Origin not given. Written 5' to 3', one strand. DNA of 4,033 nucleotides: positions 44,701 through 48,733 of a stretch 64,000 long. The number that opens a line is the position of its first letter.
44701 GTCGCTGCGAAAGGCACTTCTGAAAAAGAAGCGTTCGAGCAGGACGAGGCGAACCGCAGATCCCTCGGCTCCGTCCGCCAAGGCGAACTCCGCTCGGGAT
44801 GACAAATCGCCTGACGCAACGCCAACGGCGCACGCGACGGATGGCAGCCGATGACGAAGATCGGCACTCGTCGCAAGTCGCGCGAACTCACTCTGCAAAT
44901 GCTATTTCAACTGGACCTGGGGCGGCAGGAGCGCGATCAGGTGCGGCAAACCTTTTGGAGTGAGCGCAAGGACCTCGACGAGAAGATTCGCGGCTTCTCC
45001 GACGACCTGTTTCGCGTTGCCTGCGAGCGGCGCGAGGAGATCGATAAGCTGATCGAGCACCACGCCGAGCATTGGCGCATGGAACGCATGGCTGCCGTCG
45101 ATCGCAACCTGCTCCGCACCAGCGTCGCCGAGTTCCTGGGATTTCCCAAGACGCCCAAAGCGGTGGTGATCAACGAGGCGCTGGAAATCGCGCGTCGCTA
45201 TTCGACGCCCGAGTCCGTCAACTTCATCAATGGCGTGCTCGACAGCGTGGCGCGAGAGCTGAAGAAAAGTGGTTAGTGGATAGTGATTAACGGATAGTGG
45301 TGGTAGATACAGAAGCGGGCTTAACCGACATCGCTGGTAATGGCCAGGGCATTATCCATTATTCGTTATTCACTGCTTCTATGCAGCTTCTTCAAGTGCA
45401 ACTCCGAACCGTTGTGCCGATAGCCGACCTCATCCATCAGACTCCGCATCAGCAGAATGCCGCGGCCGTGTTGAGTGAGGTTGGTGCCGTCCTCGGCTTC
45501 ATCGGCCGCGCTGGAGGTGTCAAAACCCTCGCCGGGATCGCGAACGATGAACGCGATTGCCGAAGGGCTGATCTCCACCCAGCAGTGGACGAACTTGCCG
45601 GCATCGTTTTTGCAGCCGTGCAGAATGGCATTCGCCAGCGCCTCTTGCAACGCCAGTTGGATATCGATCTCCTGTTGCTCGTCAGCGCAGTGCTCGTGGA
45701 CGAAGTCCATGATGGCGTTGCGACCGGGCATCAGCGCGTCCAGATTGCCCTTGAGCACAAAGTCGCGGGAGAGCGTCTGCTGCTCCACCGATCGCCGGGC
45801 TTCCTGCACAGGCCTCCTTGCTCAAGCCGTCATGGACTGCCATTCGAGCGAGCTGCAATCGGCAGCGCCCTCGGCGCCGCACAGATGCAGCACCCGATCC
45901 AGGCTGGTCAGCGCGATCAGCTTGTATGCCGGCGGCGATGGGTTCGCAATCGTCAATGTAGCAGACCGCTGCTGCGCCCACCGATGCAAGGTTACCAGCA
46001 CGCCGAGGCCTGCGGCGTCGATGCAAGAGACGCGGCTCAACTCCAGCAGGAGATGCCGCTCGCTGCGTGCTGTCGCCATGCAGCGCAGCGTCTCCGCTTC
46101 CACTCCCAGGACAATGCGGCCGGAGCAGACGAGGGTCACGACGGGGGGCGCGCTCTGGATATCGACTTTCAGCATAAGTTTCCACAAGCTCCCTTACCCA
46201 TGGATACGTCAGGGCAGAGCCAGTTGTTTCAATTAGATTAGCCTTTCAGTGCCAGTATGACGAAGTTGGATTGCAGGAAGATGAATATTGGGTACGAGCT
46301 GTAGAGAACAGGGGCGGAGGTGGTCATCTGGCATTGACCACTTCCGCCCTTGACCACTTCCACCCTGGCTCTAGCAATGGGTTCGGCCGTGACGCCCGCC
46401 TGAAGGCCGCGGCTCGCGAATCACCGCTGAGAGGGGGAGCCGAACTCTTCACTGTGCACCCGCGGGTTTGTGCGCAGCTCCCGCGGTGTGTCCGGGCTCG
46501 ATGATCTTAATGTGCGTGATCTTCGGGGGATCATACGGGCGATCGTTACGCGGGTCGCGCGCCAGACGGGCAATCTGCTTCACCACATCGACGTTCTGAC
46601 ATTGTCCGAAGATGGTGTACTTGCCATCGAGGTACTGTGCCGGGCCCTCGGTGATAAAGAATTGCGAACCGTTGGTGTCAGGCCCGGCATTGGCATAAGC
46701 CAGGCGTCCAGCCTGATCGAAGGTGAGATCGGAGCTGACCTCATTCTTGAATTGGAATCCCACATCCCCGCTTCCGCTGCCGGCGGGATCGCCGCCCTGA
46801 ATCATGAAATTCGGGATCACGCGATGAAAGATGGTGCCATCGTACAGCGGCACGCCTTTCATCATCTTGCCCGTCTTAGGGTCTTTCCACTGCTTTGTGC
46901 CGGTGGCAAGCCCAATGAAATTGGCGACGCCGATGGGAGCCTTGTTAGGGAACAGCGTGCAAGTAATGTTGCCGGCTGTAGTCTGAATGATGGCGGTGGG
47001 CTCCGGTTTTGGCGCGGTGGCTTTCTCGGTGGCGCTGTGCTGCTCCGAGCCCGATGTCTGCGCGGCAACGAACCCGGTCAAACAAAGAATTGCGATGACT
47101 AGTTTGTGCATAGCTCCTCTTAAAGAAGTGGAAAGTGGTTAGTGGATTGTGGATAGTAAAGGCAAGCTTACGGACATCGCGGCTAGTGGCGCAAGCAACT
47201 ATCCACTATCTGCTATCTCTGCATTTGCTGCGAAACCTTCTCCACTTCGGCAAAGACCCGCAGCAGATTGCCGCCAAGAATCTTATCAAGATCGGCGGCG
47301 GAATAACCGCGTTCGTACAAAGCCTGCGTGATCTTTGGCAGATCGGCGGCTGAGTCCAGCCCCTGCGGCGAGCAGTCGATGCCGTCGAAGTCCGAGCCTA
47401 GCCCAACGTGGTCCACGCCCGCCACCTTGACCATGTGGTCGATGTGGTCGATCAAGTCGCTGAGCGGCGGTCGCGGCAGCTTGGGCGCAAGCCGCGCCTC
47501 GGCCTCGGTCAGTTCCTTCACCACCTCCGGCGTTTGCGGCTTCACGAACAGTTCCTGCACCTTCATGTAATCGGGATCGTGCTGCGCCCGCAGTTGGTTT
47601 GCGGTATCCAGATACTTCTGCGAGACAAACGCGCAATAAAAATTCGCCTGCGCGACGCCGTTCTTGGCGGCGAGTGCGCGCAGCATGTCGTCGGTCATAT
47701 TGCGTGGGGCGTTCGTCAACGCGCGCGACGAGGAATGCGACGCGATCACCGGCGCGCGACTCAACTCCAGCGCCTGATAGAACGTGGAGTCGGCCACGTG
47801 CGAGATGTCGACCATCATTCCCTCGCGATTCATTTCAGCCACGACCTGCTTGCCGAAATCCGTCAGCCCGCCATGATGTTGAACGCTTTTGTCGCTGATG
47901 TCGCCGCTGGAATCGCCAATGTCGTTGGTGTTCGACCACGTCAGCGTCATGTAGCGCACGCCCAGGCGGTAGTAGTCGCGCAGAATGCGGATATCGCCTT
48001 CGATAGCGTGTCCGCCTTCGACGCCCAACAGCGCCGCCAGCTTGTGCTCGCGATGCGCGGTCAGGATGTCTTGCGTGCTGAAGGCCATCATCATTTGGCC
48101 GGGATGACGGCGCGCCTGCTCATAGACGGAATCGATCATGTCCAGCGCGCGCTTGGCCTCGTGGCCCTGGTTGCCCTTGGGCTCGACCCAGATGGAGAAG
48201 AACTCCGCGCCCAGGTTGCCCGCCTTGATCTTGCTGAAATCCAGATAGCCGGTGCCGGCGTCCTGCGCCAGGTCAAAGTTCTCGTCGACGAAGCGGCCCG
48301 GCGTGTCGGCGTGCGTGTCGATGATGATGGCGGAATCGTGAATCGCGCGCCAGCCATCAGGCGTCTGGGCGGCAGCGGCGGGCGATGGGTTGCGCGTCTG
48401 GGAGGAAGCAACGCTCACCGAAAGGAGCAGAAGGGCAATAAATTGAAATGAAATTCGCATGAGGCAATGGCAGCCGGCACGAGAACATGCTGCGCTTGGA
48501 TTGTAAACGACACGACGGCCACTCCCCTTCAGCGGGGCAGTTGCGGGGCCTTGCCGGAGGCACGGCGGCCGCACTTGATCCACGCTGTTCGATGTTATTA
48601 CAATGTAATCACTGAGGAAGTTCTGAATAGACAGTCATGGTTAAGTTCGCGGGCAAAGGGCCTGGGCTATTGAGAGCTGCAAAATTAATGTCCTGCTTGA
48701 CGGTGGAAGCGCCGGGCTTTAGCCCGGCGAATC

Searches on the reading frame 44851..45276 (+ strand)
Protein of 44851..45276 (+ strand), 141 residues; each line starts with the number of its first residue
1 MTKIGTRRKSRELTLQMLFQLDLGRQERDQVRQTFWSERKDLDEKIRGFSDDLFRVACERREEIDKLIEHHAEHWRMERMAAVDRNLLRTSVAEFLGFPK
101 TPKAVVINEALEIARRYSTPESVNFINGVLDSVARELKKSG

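Call 32: search_protein_families(library=pfam, proteins=[window:44851-45276:+])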
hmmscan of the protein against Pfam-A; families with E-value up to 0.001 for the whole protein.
window:44851-45276:+ (141 aa): 1 family
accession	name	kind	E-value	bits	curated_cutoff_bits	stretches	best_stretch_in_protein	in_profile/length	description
PF01029.23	NusB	-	1e-37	129.9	23.1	1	8-135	1-133/133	NusB family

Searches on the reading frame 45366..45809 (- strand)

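Call 32: search_protein_families(library=pfam, proteins=[window:45366-45809:-])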
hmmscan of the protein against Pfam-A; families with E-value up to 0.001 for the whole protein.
window:45366-45809:- (147 aa): 2 families
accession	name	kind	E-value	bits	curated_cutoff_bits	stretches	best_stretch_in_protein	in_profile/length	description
PF13581.12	HATPase_c_2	-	1.9e-21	76.8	27.4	1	30-139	12-125/127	Histidine kinase-like ATPase domain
PF02518.31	HATPase_c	-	2.2e-06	28.5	26.4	1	47-129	3-88/111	Histidine kinase-, DNA gyrase B-, and HSP90-like ATPase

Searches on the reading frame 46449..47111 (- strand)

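Call 32: search_protein_families(library=pfam, proteins=[window:46449-47111:-])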
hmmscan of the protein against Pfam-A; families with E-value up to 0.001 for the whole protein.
window:46449-47111:- (220 aa): 1 family
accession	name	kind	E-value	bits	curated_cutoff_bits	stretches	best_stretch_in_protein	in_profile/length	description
PF00160.26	Pro_isomerase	-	4.3e-39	134.8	21.7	1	41-202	3-158/159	Cyclophilin type peptidyl-prolyl cis-trans isomerase/CLD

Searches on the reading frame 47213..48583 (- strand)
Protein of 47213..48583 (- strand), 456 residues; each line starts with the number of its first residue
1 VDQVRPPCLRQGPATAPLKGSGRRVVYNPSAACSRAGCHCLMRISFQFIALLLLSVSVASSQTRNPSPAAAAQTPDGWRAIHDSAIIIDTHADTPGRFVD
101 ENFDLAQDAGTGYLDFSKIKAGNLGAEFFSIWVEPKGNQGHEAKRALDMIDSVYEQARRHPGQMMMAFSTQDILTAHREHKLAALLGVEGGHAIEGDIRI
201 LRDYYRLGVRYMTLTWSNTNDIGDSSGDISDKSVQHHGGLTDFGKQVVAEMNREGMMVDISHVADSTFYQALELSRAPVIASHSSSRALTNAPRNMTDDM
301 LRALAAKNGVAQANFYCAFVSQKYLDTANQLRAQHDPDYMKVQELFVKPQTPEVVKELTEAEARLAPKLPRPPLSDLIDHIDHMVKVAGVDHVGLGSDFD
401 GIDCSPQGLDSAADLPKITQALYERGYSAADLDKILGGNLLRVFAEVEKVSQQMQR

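Call 32: search_protein_families(library=pfam, proteins=[window:47213-48583:-])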
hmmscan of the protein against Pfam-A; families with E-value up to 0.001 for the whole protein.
window:47213-48583:- (456 aa): 1 family
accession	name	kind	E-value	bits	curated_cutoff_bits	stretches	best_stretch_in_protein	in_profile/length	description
PF01244.27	Peptidase_M19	-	7.2e-109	364.2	26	1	81-445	2-318/319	Membrane dipeptidase (Peptidase family M19)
